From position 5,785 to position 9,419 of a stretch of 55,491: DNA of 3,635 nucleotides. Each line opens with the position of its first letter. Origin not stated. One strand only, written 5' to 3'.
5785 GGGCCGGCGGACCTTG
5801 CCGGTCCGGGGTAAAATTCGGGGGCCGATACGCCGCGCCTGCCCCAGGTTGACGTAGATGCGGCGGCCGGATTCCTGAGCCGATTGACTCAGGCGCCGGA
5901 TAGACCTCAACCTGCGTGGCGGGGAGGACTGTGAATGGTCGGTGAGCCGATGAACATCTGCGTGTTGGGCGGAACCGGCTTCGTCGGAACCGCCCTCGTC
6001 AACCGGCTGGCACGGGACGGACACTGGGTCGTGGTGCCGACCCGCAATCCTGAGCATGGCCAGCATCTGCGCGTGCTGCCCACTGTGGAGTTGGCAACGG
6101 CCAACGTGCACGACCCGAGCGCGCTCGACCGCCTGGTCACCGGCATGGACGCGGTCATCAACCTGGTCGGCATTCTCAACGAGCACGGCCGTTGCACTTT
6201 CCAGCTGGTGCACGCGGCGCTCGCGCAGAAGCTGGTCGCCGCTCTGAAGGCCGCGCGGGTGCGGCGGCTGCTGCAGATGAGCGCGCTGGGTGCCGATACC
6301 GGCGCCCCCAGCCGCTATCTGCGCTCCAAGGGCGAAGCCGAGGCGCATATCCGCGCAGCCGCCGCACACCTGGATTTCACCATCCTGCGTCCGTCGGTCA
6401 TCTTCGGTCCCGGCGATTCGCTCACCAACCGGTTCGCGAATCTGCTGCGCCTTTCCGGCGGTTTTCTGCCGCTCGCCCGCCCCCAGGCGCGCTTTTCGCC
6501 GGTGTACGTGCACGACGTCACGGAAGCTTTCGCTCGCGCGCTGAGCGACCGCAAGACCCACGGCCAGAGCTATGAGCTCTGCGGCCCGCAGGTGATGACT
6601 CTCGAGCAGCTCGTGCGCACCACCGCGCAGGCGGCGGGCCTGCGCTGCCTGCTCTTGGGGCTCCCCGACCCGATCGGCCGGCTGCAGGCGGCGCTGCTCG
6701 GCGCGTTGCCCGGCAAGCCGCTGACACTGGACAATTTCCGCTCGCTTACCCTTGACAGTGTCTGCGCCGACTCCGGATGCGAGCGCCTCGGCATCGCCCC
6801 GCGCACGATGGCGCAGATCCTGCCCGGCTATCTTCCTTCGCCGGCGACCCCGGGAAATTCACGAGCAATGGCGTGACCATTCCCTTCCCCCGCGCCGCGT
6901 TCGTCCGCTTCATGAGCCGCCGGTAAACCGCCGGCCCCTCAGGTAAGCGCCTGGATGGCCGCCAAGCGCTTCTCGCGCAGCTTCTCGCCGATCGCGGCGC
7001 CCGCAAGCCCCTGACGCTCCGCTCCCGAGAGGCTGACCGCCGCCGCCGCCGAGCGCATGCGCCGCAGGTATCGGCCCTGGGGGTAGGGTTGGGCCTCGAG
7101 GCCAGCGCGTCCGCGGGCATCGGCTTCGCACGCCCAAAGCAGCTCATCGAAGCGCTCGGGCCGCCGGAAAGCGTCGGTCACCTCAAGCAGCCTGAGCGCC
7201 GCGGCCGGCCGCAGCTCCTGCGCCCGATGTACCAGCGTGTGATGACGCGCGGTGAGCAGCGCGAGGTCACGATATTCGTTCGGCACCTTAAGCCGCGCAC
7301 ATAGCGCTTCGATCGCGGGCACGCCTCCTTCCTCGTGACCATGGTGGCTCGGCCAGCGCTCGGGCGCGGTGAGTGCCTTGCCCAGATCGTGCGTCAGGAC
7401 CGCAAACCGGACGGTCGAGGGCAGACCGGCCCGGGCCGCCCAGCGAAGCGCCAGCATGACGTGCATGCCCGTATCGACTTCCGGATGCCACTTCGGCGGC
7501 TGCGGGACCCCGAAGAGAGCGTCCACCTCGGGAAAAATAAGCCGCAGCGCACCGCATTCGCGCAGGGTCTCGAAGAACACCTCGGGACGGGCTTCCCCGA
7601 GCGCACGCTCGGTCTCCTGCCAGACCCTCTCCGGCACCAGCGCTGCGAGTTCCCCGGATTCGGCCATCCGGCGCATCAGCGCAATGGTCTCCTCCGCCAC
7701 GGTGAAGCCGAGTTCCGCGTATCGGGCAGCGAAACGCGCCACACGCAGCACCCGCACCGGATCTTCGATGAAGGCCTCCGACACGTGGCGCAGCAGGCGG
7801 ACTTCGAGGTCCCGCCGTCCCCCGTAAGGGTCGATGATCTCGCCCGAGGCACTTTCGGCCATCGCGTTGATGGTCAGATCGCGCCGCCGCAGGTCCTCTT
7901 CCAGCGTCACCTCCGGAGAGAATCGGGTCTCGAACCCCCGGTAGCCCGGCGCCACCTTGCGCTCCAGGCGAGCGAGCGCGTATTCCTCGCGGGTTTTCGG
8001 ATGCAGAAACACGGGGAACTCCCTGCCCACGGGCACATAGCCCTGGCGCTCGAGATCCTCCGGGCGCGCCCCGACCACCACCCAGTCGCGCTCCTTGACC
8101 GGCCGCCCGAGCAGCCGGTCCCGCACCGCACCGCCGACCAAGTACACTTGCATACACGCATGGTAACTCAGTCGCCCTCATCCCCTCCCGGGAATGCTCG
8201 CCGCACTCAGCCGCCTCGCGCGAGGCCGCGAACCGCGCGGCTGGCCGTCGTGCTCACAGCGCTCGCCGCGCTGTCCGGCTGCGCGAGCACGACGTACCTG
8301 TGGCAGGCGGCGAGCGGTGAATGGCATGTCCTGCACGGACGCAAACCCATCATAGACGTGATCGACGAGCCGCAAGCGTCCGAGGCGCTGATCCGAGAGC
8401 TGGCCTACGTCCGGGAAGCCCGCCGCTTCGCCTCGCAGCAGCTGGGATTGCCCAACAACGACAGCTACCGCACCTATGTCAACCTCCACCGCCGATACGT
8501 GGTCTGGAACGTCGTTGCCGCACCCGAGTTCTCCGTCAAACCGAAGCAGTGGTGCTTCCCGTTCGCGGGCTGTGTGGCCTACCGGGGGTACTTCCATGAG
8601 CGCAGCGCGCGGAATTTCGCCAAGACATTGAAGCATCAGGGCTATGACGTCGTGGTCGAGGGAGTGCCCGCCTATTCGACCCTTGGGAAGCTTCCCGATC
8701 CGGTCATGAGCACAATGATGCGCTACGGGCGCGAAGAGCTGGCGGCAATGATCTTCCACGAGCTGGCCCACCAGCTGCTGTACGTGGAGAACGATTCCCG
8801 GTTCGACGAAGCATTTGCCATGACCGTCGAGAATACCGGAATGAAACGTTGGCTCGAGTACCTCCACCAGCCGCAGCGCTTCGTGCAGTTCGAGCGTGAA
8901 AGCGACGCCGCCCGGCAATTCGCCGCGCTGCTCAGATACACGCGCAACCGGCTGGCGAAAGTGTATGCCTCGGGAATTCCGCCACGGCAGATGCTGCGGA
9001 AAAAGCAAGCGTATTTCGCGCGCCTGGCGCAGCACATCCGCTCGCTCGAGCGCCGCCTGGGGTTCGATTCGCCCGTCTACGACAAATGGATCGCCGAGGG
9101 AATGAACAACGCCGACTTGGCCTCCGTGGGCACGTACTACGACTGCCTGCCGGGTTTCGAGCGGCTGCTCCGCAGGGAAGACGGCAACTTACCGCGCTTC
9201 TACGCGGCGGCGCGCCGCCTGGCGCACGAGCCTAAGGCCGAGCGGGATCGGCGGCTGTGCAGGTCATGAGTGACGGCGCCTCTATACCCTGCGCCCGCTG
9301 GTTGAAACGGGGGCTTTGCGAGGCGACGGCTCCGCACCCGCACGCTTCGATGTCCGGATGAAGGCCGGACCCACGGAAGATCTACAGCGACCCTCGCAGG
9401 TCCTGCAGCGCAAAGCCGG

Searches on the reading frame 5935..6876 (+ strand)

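Call 53: search_protein_families(library=pfam, proteins=[window:5935-6876:+], max_evalue=0.00001)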
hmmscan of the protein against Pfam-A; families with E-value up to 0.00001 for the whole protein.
window:5935-6876:+ (313 aa): 7 families
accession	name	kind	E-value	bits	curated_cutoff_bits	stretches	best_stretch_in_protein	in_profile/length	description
PF13460.12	NAD_binding_10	-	6.2e-23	82.1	27.2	1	12-156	1-146/184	NAD(P)H-binding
PF01370.27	Epimerase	-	6.9e-21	75.2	20.9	1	8-215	1-239/240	NAD dependent epimerase/dehydratase family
PF01073.25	3Beta_HSD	-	2.3e-13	50.2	22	0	10-118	2-117/280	3-beta hydroxysteroid dehydrogenase/isomerase family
PF05368.20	NmrA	-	8.2e-11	42.5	27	1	7-235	4-235/298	NmrA-like family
PF07993.18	NAD_binding_4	-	1.9e-09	37.5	20.1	0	113-169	162-218/258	Male sterility protein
PF04321.23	RmlD_sub_bind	-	2.4e-07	30.6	27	0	6-76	1-57/287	RmlD substrate binding domain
PF03435.24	Sacchrp_dh_NADP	-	3.6e-07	31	25.1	1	8-80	1-78/129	Saccharopine dehydrogenase NADP binding domain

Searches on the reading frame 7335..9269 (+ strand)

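Call 53: search_protein_families(library=pfam, proteins=[window:7335-9269:+], max_evalue=0.00001)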
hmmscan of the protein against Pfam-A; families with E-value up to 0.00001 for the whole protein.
window:7335-9269:+ (644 aa): 1 family
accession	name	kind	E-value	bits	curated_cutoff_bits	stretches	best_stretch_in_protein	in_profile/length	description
PF10023.15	Aminopep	-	2.1e-112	376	25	1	321-641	2-322/322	Putative aminopeptidase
